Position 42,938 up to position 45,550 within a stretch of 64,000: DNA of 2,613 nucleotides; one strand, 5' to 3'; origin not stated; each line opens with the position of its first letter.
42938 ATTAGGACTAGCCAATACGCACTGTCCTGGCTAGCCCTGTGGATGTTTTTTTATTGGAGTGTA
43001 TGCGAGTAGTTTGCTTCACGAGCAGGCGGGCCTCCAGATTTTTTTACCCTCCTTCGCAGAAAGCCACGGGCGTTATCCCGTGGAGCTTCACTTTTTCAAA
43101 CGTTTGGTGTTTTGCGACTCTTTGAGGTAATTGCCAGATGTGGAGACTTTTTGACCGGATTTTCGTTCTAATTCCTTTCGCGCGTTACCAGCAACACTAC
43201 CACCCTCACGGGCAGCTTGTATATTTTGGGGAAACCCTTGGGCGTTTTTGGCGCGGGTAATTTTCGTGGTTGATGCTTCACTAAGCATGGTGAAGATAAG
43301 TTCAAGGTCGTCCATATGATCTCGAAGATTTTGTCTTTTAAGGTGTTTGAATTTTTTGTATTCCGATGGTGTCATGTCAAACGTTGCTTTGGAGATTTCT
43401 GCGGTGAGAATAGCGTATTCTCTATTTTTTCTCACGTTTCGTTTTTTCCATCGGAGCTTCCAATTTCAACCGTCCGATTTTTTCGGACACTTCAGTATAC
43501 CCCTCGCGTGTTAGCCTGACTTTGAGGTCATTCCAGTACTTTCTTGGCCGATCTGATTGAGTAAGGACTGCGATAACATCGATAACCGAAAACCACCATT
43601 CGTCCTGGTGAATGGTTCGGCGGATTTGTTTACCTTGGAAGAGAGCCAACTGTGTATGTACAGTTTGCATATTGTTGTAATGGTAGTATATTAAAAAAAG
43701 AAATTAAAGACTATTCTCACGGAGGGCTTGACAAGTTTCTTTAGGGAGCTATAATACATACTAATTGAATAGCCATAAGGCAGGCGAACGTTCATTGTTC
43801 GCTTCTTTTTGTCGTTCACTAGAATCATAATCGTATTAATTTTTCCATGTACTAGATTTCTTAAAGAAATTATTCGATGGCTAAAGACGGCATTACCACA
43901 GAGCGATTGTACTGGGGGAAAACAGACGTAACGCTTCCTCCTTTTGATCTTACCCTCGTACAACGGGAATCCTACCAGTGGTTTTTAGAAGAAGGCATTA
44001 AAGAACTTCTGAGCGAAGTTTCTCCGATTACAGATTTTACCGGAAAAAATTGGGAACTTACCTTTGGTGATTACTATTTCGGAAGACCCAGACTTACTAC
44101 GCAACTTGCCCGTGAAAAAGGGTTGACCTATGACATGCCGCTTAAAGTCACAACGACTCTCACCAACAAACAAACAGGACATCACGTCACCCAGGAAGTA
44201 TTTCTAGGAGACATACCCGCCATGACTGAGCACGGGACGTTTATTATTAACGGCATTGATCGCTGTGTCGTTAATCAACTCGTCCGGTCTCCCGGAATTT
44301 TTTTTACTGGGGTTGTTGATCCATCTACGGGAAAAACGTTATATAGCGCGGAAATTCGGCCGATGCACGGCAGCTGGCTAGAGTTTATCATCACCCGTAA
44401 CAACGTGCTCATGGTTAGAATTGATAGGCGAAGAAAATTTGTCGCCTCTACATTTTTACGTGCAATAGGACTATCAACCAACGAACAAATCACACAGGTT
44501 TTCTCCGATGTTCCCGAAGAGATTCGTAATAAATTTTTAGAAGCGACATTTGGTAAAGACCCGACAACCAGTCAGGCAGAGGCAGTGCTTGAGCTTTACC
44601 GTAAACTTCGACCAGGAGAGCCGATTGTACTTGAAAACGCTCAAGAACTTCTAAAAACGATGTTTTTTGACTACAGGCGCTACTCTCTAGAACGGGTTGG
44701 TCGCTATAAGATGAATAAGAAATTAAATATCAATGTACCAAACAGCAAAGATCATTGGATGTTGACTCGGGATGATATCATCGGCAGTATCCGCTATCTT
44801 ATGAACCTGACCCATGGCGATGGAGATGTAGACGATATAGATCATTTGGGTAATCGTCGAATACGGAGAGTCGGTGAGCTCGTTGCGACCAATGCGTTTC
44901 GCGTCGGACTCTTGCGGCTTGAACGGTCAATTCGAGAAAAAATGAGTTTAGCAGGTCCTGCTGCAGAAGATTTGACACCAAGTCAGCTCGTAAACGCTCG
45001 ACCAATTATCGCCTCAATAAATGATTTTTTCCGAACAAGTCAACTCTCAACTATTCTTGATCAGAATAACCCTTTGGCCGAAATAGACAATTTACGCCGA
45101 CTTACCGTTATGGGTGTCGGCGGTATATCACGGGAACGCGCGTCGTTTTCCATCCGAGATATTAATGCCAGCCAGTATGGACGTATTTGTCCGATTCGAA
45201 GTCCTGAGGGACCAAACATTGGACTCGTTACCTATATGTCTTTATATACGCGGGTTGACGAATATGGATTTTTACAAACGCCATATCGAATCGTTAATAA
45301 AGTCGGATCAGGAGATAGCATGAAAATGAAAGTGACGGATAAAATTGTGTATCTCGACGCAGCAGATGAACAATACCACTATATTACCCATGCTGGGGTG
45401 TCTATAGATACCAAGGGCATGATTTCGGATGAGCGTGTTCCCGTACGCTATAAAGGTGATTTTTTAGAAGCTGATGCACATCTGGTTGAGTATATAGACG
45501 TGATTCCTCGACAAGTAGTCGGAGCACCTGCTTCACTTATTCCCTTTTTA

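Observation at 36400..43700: Probable phage- or mobile-derived island enriched in cell-wall-active and orphan genes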

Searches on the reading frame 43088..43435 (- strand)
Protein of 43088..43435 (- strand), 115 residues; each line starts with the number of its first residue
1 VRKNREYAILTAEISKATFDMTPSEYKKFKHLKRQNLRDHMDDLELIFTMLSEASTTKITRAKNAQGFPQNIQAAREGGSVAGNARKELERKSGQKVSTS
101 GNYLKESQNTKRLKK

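Call 3: search_protein_families(library=pfam, proteins=[window:43088-43435:-], max_evalue=0.1)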
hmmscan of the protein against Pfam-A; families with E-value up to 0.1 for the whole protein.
window:43088-43435:- (115 aa): 1 family
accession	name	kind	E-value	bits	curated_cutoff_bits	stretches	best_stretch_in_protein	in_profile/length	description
PF02209.24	VHP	-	0.083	13.3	27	0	17-38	9-30/36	Villin headpiece domain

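Call 4: search_protein_families(library=phrogs, proteins=[window:43088-43435:-], max_evalue=0.1)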
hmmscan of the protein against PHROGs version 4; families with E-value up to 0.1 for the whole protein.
window:43088-43435:- (115 aa): 3 families
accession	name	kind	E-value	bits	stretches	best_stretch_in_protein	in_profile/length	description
phrog_15286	-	unknown function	6.7e-30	105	1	3-102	166-265/274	-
phrog_28094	-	unknown function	1.6e-12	48.4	1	46-100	1-55/66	-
phrog_8036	-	unknown function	0.0038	17.6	1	3-95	166-256/290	-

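Call 37: search_protein_families(library=ncbifam, proteins=[window:43088-43435:-], max_evalue=0.01)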
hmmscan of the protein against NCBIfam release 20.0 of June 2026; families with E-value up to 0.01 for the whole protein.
window:43088-43435:- (115 aa): 0 families

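Call 38: search_protein_families(library=padloc, proteins=[window:43088-43435:-], max_evalue=0.01)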
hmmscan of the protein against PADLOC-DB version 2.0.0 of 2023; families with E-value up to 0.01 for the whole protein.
window:43088-43435:- (115 aa): 2 families
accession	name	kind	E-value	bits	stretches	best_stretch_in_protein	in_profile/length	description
PDLC04920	PDC-S13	-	3.2e-39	133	1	2-111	165-274/286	-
PDLC04919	PDC-S13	-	0.00043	17.6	1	4-94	158-247/281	-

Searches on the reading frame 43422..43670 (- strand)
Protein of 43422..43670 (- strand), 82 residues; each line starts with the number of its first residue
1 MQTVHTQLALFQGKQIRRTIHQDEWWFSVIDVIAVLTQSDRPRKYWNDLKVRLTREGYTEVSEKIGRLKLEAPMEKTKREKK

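Call 7: search_protein_families(library=pfam, proteins=[window:43422-43670:-], max_evalue=0.001)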
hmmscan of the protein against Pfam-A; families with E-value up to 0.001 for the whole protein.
window:43422-43670:- (82 aa): 0 families

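Call 37: search_protein_families(library=ncbifam, proteins=[window:43422-43670:-], max_evalue=0.01)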
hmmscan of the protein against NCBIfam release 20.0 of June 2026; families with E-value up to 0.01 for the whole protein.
window:43422-43670:- (82 aa): 1 family
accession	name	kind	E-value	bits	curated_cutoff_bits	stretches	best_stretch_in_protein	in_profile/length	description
NF002368.0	PRK01346.1-5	equivalog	0.0075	15.1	576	1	10-55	277-318/402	enhanced intracellular survival protein Eis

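Call 38: search_protein_families(library=padloc, proteins=[window:43422-43670:-], max_evalue=0.01)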
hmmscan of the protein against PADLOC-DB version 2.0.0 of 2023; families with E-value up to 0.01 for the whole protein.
window:43422-43670:- (82 aa): 2 families
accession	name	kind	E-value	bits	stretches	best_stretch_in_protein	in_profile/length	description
PDLC04920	PDC-S13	-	2.1e-23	81.1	1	5-78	4-78/286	-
PDLC04841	PDC-S04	-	1.8e-10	38.9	1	8-78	7-81/292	-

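Call 39: search_protein_families(library=phrogs, proteins=[window:43422-43670:-], max_evalue=0.01)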
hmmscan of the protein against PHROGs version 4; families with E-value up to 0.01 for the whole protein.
window:43422-43670:- (82 aa): 1 family
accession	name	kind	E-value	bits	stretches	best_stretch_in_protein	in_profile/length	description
phrog_15286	-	unknown function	9.8e-14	52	1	6-78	5-78/274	-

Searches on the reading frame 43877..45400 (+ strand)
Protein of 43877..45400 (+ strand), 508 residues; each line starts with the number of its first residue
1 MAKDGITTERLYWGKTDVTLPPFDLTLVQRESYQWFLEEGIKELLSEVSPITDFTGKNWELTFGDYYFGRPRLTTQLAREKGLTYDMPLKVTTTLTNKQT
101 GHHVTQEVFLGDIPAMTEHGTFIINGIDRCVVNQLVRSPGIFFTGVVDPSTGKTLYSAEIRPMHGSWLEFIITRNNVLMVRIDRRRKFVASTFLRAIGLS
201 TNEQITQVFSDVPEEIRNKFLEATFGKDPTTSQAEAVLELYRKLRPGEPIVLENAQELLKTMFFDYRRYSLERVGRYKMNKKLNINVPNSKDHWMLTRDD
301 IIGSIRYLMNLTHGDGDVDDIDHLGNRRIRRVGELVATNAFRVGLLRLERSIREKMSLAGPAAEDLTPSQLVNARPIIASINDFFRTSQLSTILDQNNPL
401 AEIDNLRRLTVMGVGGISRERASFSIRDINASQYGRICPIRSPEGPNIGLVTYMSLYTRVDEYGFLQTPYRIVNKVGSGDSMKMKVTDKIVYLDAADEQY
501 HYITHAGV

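Call 11: find_related_loci(query=window:43877-45400:+, collection=genome_contigs, flank=10000)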
Query window:43877-45400:+ (508 aa) in genome_contigs; peptide patterns used: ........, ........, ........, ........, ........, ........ (x = any residue, [..] = any of these).
599 stretches matched a pattern (row limit reached: there are more); 577 encode a relative of the query (tblastn E <= 1e-3); the best 80 are kept; 80 distinct loci.
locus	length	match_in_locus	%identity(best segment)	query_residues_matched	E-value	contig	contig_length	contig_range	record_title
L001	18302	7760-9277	79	1-506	0e+0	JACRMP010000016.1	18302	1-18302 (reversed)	MAG: Candidatus Gottesmanbacteria bacterium isolate NC_groundwater_1910_Pr3_S2p5_48_11 SR2-18-S2p5_coassembly_scaffold_1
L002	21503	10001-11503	77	8-508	0e+0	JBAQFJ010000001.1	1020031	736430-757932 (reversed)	MAG: Microgenomates group bacterium isolate MFD12003_ilm_asm_bin4 k127_26405, whole genome shotgun sequence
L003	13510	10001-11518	78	1-506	0e+0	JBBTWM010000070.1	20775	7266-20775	MAG: Patescibacteria group bacterium isolate H41-bin127_1 H41_bin127_1_000000000070, whole genome shotgun sequence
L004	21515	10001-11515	78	4-508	0e+0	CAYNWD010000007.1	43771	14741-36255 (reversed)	MAG TPA_asm: uncultured Gammaproteobacteria bacterium isolate binchicken_co38_90 genome assembly, contig: NODE_1850_leng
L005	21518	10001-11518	76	1-508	0e+0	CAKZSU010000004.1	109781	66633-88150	MAG: uncultured Patescibacteria group bacterium isolate N1_Bin_METABAT__44_1 genome assembly, contig: c_000003140562, wh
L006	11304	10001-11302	83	1-436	0e+0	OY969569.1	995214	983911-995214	MAG: Candidatus Gottesmanbacteria bacterium isolate MFD03899.bin.c.1 genome assembly, chromosome: 1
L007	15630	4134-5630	62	9-508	0e+0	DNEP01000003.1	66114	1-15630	MAG TPA_asm: Candidatus Paceibacterota bacterium isolate UBA12128 contig_11407, whole genome shotgun sequence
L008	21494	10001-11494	61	9-508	0e+0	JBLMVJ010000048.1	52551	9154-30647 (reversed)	MAG: Candidatus Levyibacteriota bacterium isolate MAG318 PRJNA960887_bin9_renamed_47, whole genome shotgun sequence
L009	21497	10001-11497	60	8-508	0e+0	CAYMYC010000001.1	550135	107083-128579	MAG TPA_asm: uncultured Gammaproteobacteria bacterium isolate binchicken_co128_232 genome assembly, contig: NODE_4_lengt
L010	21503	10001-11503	59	1-508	0e+0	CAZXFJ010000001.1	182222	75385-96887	MAG TPA_asm: uncultured Gammaproteobacteria bacterium isolate SRP292972_co1_15 genome assembly, contig: NODE_108_length_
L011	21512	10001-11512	59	10-508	0e+0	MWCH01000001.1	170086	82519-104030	MAG: Microgenomates group bacterium ADurb.Bin219 BWY24_contig000001, whole genome shotgun sequence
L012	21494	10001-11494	60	7-508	0e+0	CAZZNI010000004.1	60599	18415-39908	MAG TPA_asm: uncultured Gammaproteobacteria bacterium isolate SRP241326_co4_16 genome assembly, contig: NODE_806_length_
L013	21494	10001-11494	59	9-508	0e+0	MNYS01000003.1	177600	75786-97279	MAG: Candidatus Levybacteria bacterium CG2_30_37_29 cg2_3.0_scaffold_9_c, whole genome shotgun sequence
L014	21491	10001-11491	60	10-508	0e+0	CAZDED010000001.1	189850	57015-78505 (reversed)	MAG TPA_asm: uncultured Gammaproteobacteria bacterium isolate SRP278252_co2_138 genome assembly, contig: NODE_73_length_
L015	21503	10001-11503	58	7-508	0e+0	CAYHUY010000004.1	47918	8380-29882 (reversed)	MAG TPA_asm: uncultured Gammaproteobacteria bacterium isolate ERP119705_co16_474 genome assembly, contig: NODE_452_lengt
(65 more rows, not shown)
